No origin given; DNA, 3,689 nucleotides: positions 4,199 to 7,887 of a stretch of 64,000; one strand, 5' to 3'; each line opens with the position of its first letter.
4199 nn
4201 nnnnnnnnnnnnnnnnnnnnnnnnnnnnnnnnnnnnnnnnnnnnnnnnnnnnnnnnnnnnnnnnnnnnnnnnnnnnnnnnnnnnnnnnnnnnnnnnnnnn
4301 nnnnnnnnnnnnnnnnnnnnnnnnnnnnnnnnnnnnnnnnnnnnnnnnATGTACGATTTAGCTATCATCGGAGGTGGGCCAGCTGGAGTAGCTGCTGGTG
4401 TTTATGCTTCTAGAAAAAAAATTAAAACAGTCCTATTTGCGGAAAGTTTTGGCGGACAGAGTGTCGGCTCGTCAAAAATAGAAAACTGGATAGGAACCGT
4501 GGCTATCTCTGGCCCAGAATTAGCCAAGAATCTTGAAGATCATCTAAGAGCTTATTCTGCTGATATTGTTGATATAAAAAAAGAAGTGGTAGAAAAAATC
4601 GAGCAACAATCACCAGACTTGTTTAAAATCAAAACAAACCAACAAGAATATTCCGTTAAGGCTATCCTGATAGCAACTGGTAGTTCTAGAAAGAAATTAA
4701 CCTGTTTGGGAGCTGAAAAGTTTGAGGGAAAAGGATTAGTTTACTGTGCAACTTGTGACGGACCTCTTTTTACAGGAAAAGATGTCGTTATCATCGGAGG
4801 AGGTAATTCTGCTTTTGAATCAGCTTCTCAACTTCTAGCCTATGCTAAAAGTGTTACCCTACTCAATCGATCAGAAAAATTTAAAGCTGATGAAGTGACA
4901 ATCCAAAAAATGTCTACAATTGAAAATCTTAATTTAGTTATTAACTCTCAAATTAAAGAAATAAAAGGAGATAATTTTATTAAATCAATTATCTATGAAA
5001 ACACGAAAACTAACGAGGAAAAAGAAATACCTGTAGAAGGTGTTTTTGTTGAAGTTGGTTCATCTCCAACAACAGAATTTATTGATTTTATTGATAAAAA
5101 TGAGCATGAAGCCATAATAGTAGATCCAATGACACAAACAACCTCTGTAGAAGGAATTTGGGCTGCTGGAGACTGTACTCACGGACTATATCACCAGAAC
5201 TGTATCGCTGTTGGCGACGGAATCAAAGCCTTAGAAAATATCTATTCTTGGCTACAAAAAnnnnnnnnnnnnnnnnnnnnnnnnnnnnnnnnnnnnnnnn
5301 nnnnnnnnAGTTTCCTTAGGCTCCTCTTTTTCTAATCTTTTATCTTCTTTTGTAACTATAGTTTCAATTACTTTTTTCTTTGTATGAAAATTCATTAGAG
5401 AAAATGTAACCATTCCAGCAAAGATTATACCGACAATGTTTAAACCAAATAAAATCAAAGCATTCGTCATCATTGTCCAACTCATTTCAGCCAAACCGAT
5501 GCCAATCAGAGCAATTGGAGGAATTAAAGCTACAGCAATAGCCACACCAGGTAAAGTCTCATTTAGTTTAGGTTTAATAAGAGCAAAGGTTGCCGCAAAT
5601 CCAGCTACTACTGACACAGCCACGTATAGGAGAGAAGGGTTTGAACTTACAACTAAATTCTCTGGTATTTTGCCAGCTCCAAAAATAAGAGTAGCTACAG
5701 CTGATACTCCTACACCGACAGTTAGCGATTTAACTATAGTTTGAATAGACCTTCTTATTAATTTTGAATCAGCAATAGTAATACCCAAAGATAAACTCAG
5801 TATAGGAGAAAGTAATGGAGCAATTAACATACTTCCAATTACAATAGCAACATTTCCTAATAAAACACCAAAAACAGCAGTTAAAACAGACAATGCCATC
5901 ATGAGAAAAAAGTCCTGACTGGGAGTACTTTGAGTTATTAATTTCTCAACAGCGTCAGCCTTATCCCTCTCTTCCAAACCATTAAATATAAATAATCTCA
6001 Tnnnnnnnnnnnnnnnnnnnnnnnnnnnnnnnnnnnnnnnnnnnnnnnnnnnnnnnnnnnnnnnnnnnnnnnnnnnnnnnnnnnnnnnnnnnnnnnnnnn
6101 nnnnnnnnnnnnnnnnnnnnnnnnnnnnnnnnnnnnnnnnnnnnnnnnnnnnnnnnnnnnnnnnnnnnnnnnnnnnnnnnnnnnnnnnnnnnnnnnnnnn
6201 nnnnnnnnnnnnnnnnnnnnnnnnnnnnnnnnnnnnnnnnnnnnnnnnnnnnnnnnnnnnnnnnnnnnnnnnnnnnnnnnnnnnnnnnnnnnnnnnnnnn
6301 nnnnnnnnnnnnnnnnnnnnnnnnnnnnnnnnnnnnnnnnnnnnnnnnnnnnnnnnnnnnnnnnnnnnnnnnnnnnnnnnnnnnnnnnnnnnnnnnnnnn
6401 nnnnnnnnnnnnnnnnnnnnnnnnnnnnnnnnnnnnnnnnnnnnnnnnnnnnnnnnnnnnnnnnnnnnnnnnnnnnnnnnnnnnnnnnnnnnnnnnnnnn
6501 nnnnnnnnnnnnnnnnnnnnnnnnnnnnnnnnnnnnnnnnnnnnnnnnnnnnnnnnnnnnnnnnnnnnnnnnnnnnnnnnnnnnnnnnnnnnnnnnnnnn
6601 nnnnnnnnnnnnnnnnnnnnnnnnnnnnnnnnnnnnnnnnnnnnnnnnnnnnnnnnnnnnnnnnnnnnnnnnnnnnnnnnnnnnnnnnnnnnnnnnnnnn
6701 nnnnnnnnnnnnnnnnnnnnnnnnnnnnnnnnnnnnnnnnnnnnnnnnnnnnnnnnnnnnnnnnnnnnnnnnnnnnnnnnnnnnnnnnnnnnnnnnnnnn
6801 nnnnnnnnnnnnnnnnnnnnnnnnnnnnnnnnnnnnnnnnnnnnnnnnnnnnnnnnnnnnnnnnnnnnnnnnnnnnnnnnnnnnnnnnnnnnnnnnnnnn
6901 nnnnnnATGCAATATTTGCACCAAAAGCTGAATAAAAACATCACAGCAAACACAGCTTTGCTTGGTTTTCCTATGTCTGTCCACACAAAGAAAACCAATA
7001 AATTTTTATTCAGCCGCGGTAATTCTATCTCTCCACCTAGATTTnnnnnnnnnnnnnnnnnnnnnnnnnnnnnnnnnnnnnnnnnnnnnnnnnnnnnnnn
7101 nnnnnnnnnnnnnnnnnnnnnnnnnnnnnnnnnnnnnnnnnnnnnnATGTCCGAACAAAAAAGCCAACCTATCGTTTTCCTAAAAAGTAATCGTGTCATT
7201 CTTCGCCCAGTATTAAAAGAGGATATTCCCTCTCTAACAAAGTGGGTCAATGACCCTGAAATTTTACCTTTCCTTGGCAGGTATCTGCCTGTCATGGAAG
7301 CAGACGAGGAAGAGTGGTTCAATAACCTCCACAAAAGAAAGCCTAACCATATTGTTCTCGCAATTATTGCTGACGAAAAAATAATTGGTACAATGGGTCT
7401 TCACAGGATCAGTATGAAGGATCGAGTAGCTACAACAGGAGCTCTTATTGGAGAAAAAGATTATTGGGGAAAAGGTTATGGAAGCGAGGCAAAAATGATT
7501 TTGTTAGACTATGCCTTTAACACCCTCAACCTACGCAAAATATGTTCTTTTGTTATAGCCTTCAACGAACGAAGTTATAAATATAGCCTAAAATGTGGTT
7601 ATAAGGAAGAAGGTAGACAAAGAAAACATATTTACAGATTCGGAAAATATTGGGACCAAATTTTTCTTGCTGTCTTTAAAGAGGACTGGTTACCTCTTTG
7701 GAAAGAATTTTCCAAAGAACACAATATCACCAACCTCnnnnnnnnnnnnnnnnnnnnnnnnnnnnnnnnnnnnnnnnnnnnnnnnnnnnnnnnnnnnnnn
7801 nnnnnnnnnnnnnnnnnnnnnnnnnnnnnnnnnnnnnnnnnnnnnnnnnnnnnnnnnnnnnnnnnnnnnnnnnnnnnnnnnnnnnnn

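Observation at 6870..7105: Promoter + about 200-nt leader + intrinsic terminator upstream of a GNAT acetyltransferase: candidate riboswitch/attenuator or sRNA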

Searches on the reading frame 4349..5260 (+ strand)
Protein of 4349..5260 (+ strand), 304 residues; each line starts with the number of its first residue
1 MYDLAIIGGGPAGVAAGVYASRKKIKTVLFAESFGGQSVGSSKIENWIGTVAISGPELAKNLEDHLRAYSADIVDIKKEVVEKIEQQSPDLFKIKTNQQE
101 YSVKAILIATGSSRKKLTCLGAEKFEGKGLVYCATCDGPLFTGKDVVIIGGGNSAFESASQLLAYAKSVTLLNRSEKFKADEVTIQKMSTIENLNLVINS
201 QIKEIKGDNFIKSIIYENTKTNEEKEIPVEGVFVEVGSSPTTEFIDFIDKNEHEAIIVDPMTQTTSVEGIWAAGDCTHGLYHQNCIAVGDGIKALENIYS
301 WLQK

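Call 12: search_protein_families(library=pfam, proteins=[window:4349-5260:+])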
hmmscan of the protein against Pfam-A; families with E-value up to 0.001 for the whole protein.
window:4349-5260:+ (304 aa): 11 families
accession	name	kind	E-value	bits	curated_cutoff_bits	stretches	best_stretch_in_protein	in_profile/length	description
PF07992.20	Pyr_redox_2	-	4.1e-44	151.6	26.1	1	2-284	1-284/291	Pyridine nucleotide-disulphide oxidoreductase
PF13738.12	Pyr_redox_3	-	2.5e-26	93.1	30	1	53-274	78-305/305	Pyridine nucleotide-disulphide oxidoreductase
PF00070.33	Pyr_redox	-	3.5e-10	40.7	22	1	146-209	2-70/82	Pyridine nucleotide-disulphide oxidoreductase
PF03486.20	HI0933_like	-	1.1e-08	35.3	50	0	3-31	2-30/244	HI0933-like protein Rossmann domain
PF01134.28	GIDA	-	1.5e-08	34.6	22.1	0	3-34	1-32/391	Glucose inhibited division protein A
PF12831.13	FAD_oxidored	-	1.1e-07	32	27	1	3-39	1-39/416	FAD dependent oxidoreductase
PF01266.30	DAO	-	1.8e-06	28.2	27.9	0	3-43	1-44/353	FAD dependent oxidoreductase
PF00890.30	FAD_binding_2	-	1.3e-05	25.1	20.4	0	3-41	1-41/414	FAD binding domain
PF13241.12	NAD_binding_7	-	0.00016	22.7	22.1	0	141-187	5-52/104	Putative NAD(P)-binding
PF13434.12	Lys_Orn_oxgnase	-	0.0003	20.5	21.3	0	69-182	114-229/339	L-lysine 6-monooxygenase/L-ornithine 5-monooxygenase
PF01946.23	Thi4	-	0.00048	19.9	26.2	0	3-37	19-56/235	Thi4 family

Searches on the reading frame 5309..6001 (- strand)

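Call 12: search_protein_families(library=pfam, proteins=[window:5309-6001:-])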
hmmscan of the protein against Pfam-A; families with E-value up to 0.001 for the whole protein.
window:5309-6001:- (231 aa): 1 family
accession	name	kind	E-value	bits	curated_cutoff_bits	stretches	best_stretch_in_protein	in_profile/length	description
PF04087.19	DUF389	-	2.7e-33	115.4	23.9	1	58-194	1-137/137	Domain of unknown function (DUF389)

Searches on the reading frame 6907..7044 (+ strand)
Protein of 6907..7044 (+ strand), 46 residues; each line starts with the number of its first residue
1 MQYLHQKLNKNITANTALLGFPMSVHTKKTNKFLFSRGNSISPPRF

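Call 59: find_homologous_proteins(query=A5, max_evalue=1)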
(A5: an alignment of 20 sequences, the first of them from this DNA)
Query A5 (20 sequences) (46 aa, profile of the alignment): 2 proteins with E <= 1 among 50 candidates.
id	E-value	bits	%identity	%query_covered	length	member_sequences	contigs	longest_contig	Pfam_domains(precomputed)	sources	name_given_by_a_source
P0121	7.1e-11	60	-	-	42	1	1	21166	-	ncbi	-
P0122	6.7e-8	50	-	-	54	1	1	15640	-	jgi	jgi:hypothetical protein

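Call 60: find_encoding_contigs(protein=P0122, flank=2500, max_places=3)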
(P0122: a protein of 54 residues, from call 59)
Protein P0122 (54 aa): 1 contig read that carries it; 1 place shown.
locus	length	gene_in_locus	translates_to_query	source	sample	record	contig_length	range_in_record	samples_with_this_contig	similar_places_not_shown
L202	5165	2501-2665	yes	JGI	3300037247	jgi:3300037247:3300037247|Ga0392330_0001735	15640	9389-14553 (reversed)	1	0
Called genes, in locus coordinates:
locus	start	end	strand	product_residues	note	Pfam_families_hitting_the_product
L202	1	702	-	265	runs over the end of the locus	PF02673:BacA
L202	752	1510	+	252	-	PF13462:Thioredoxin_4, PF01323:DSBA (weak)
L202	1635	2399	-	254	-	PF12705:PDDEXK_1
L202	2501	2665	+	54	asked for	-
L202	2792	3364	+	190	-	PF13302:Acetyltransf_3, PF13420:Acetyltransf_4, PF13523:Acetyltransf_8, PF00583:Acetyltransf_1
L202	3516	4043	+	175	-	-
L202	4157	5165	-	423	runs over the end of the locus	PF03979:Sigma70_r1_1, PF00140:Sigma70_r1_2, PF04542:Sigma70_r2, PF04539:Sigma70_r3, PF04545:Sigma70_r4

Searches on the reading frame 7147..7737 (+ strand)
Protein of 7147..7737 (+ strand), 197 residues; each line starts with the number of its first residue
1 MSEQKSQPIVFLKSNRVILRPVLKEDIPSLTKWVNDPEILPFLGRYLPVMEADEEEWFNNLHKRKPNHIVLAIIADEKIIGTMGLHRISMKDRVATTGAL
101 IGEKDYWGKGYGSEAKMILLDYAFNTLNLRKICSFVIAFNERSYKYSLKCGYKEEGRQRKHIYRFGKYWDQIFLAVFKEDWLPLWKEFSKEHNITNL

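Call 12: search_protein_families(library=pfam, proteins=[window:7147-7737:+])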
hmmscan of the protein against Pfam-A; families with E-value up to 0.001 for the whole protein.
window:7147-7737:+ (197 aa): 4 families
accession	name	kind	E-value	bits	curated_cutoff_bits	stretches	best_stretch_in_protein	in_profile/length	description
PF13302.13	Acetyltransf_3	-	2.3e-24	87.1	25.4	1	16-153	1-138/138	Acetyltransferase (GNAT) domain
PF13420.13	Acetyltransf_4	-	2e-14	54.3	24.3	1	22-172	4-154/155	Acetyltransferase (GNAT) domain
PF00583.31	Acetyltransf_1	-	7.3e-10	39.6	20.7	1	50-152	17-116/116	Acetyltransferase (GNAT) family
PF13523.12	Acetyltransf_8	-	6.5e-08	32.8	27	1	24-156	3-141/145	Acetyltransferase (GNAT) domain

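Call 13: find_encoding_contigs(protein=window:7147-7737:+, flank=3000, max_places=10)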
Protein window:7147-7737:+ (197 aa): 1 contig read that carries it; 1 place shown.
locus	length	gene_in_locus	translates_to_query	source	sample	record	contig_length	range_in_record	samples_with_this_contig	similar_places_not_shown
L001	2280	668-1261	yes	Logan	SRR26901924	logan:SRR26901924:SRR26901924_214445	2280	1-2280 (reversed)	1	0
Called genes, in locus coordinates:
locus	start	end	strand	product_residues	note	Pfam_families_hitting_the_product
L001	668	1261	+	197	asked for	PF13302:Acetyltransf_3, PF13420:Acetyltransf_4, PF13523:Acetyltransf_8, PF00583:Acetyltransf_1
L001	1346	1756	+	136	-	-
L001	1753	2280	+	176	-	?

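Call 14: find_homologous_proteins(query=window:7147-7737:+, max_evalue=1e-20)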
Query window:7147-7737:+ (197 aa): 773 proteins with E <= 1e-20 among 837 candidates; the best 120 are listed.
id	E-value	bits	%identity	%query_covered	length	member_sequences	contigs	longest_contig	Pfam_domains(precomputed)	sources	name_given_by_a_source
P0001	1.5e-131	454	100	100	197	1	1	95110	PF13420.14,PF13302.14,PF13523.13,PF00583.32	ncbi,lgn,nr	ncbi:MAG: GNAT family protein [Patescibacteria group bacterium]|nr:GNAT family protein [Patescibacte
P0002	1.1e-97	343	73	100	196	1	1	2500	PF13420.14,PF13302.14,PF13523.13,PF00583.32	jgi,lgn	-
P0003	9.3e-93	327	72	94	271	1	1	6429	PF13420.14,PF13302.14,PF13523.13,PF00583.32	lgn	-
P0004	3.2e-90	319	72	99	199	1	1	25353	PF13420.14,PF13302.14,PF13523.13,PF00583.32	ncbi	-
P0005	3.1e-89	316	66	100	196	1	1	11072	PF13420.14,PF13302.14,PF13523.13,PF00583.32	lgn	-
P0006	8.3e-88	311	67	97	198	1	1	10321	PF13420.14,PF13302.14,PF13523.13,PF00583.32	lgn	-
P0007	2.6e-87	309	68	96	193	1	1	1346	PF13420.14,PF13302.14,PF13523.13,PF00583.32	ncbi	-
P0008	4.5e-87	309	64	98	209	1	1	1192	PF13302.14,PF13523.13,PF00583.32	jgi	jgi:RimJ/RimL family protein N-acetyltransferase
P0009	5.9e-87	308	67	99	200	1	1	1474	PF13420.14,PF13302.14,PF13523.13,PF00583.32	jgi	-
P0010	6.4e-87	308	69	98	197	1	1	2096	PF13420.14,PF13302.14,PF13523.13,PF00583.32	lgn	-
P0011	1.8e-86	307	68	96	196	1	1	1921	PF13420.14,PF13302.14,PF13523.13,PF00583.32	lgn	-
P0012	9.1e-86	304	67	96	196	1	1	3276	PF13420.14,PF13302.14,PF13523.13,PF00583.32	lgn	-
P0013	1.7e-84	300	66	97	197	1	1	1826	PF13420.14,PF13302.14,PF13523.13,PF00583.32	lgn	-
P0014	4.2e-84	299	68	98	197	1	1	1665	PF13420.14,PF13302.14,PF13523.13,PF00583.32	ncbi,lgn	-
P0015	5.6e-84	299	68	96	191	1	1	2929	PF13420.14,PF13302.14,PF13523.13,PF00583.32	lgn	-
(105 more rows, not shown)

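Call 17: find_related_loci(query=A2, collection=genome_contigs, flank=2500)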
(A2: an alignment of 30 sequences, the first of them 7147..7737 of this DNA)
Query A2 (197 aa) in genome_contigs; peptide patterns used: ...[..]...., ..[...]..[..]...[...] (x = any residue, [..] = any of these).
163 stretches matched a pattern; 145 encode a relative of the query (tblastn E <= 1e-3); the best 80 are kept; 80 distinct loci.
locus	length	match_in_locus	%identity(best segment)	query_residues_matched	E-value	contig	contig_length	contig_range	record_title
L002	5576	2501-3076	63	5-196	8e-85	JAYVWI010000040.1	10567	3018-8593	MAG: Candidatus Paceibacterota bacterium isolate GL82_DN_metabat_113 GL82_DN_metabat_113_39, whole genome shotgun sequen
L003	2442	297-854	63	3-188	3e-84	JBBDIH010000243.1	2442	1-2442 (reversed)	MAG: Candidatus Paceibacterota bacterium isolate LejiaA_33_15 Lejia_A_57271_length_2442_cov_9, whole genome shotgun sequ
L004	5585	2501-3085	61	1-196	8e-82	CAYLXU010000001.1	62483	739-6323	MAG TPA_asm: uncultured Candidatus Saccharibacteria bacterium isolate SRP093185_co1_87 genome assembly, contig: NODE_170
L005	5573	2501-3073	64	1-192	3e-81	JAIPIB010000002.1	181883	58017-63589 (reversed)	MAG: Candidatus Paceibacterota bacterium isolate Tobar12.5m-G43 Tobar12-5m-C52, whole genome shotgun sequence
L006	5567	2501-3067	59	4-192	7e-81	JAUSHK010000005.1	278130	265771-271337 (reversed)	MAG: Candidatus Jorgensenbacteria bacterium isolate E14_metabat.bin.188 E14_k141_184544, whole genome shotgun sequence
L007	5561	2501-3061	64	1-190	5e-81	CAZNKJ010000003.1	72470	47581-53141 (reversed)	MAG TPA_asm: uncultured Candidatus Saccharibacteria bacterium isolate SRP128015_co3_155 genome assembly, contig: NODE_15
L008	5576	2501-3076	65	1-192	5e-79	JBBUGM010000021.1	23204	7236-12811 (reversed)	MAG: Patescibacteria group bacterium isolate H43-bin210_1 H43_bin210_1_000000000021, whole genome shotgun sequence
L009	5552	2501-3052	61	9-192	6e-78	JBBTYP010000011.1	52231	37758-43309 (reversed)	MAG: Patescibacteria group bacterium isolate H41-bin057_1 H41_bin057_1_000000000011, whole genome shotgun sequence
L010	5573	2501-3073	58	4-194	1e-77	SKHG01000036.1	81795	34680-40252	MAG: Candidatus Campbellbacteria bacterium isolate CSBr16_193 CSBr16-33, whole genome shotgun sequence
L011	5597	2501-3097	59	1-194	6e-75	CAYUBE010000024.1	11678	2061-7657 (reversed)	MAG TPA_asm: uncultured Candidatus Saccharibacteria bacterium isolate binchicken_co3_598 genome assembly, contig: NODE_1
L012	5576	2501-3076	58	4-194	6e-73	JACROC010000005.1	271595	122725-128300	MAG: Candidatus Harrisonbacteria bacterium isolate NC_groundwater_1951_Pr3_S-0.2um_42_5 scaffold_324828, whole genome sh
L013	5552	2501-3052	61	9-190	2e-72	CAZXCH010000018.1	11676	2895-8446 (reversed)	MAG TPA_asm: uncultured Candidatus Saccharibacteria bacterium isolate binchicken_co241_385 genome assembly, contig: NODE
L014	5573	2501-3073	57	3-192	4e-72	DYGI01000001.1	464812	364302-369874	MAG TPA_asm: Candidatus Microgenomatus sp. isolate BE2012_3_53_27 Afr_mines_BE2012_4_length_464812_cov_11_415247, whole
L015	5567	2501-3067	59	9-195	6e-72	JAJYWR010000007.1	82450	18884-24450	MAG: bacterium isolate FK3.bin131 NODE_470_length_82450_cov_4.715948, whole genome shotgun sequence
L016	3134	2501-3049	57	9-191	4e-71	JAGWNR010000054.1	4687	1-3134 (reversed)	MAG: Patescibacteria group bacterium isolate REEB237 contig-150_29226, whole genome shotgun sequence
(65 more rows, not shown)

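Call 41: search_solved_structures(query=window:7147-7737:+, max_evalue=0.00001)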
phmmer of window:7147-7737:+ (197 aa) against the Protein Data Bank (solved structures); distinct sequences matched with E-value up to 0.00001: 34.
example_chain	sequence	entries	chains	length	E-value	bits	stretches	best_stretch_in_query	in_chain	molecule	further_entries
3fbu_A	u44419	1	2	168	1.6e-12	50.5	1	10-179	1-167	Acetyltransferase, GNAT family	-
6vfm_A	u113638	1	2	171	3.3e-11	46.2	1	17-181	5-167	Spermidine N1-acetyltransferase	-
1nsl_A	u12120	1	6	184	4.4e-11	45.8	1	67-181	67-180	Probable acetyltransferase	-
3igr_A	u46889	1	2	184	8.3e-11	44.9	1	61-183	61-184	Ribosomal-protein-S5-alanine N-acetyltransferase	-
5wif_A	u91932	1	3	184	1.3e-10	44.3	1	15-187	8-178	Spermidine N1-acetyltransferase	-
6d72_A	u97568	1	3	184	1.3e-10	44.3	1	15-187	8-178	Spermidine N1-acetyltransferase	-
8fv0_C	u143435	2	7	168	3e-10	43.1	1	73-182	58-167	Diamine N-acetyltransferase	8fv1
6vfn_A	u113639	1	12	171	3e-10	43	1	17-181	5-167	Spermidine N1-acetyltransferase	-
5ix3_A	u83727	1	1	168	4.1e-10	42.6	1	73-182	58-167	Diamine N-acetyltransferase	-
6cy6_A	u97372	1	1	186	1.2e-09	41.1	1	15-183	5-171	Spermidine N(1)-acetyltransferase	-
4r9m_A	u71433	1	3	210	1.3e-09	41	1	14-183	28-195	Spermidine N(1)-acetyltransferase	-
3wr7_A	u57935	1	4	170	2.5e-09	40.1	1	17-182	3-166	Spermidine N1-acetyltransferase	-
3tth_A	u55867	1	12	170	2.8e-09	39.9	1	24-179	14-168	Spermidine N1-acetyltransferase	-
2z0z_A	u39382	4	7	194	3.2e-09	39.7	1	15-182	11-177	Putative uncharacterized protein TTHA1799 | Ribosomal-protein-alanine acetyltransferase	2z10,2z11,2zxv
7kwx_A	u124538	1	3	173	9e-09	38.2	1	24-177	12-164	Spermidine N(1)-acetyltransferase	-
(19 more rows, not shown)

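Call 42: search_protein_families(library=ncbifam, proteins=[window:7147-7737:+], max_evalue=0.01)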
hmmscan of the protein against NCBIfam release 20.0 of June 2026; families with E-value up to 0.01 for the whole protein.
window:7147-7737:+ (197 aa): 16 families
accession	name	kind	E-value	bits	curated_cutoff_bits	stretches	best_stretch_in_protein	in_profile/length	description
TIGR03585.1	PseH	equivalog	3.4e-15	56.5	93.1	1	20-173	4-154/156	UDP-4-amino-4,6-dideoxy-N-acetyl-beta-L-altrosamine N-acetyltransferase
NF011709.0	PRK15130.1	equivalog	5.6e-12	45.9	218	1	16-190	6-178/186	spermidine N1-acetyltransferase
NF040702.1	ileS_w_GNAT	exception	1.2e-10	39.7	1999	1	12-152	282-417/1100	isoleucine--tRNA ligase, N-acetyltransferase domain-containing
NF040503.1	resist_ArsN1a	equivalog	1.2e-06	28.4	170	1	59-172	39-153/159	arsinothricin resistance N-acetyltransferase ArsN1 family A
NF000485.1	TlmB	exception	1.6e-06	27.6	625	1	26-160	18-149/292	bleomycin family antibiotic N-acetyltransferase TlmB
NF000431.1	AAC_6p_Ian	exception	1.2e-05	24.9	400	1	13-155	4-154/190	aminoglycoside N-acetyltransferase AAC(6')-Ian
NF007539.0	PRK10151.1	equivalog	1.3e-05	24.9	184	1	61-174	61-172/179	50S ribosomal protein L7/L12-serine acetyltransferase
NF008072.0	PRK10809.1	equivalog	7.2e-05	22.6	190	1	58-183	66-192/194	ribosomal protein S5-alanine N-acetyltransferase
NF033693.0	AAC_6p_Ie_fam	exception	7.9e-05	22.9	340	0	91-152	92-153/179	AAC(6')-Ie family aminoglycoside N-acetyltransferase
NF007527.0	PRK10140.1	equivalog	9.6e-05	22.3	236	1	46-176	30-160/162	N-acetyltransferase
NF000483.1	BlmB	exception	0.00033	20.1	625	1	29-162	30-159/301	bleomycin family antibiotic N-acetyltransferase BlmB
NF000507.1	AAC_6p_Ie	exception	0.0009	19.2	450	0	14-153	5-154/201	aminoglycoside N-acetyltransferase AAC(6')-Ie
NF000225.3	AAC_6p_Strep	exception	0.0021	18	250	0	12-160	2-132/156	aminoglycoside 6'-N-acetyltransferase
NF000016.1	AAC_6p_Im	exception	0.0025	18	350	0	12-167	2-167/178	aminoglycoside N-acetyltransferase AAC(6')-Im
NF000486.1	AAC_6p_Ip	exception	0.0071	16.3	390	0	66-113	31-75/173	aminoglycoside 6'-N-acetyltransferase AAC(6')-Ip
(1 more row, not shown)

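Call 72: search_protein_families(library=pfam, proteins=[L012:1376-1795:+, L012:1819-2490:+], max_evalue=0.01)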
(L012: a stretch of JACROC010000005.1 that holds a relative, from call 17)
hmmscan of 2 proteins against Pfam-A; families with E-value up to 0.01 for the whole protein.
L012:1376-1795:+ (140 aa): 1 family
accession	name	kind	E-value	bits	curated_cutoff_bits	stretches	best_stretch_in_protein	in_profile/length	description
PF00300.27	His_Phos_1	-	3.2e-08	33.9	21.7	1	14-75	24-79/194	Histidine phosphatase superfamily (branch 1)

L012:1819-2490:+ (224 aa): 0 families
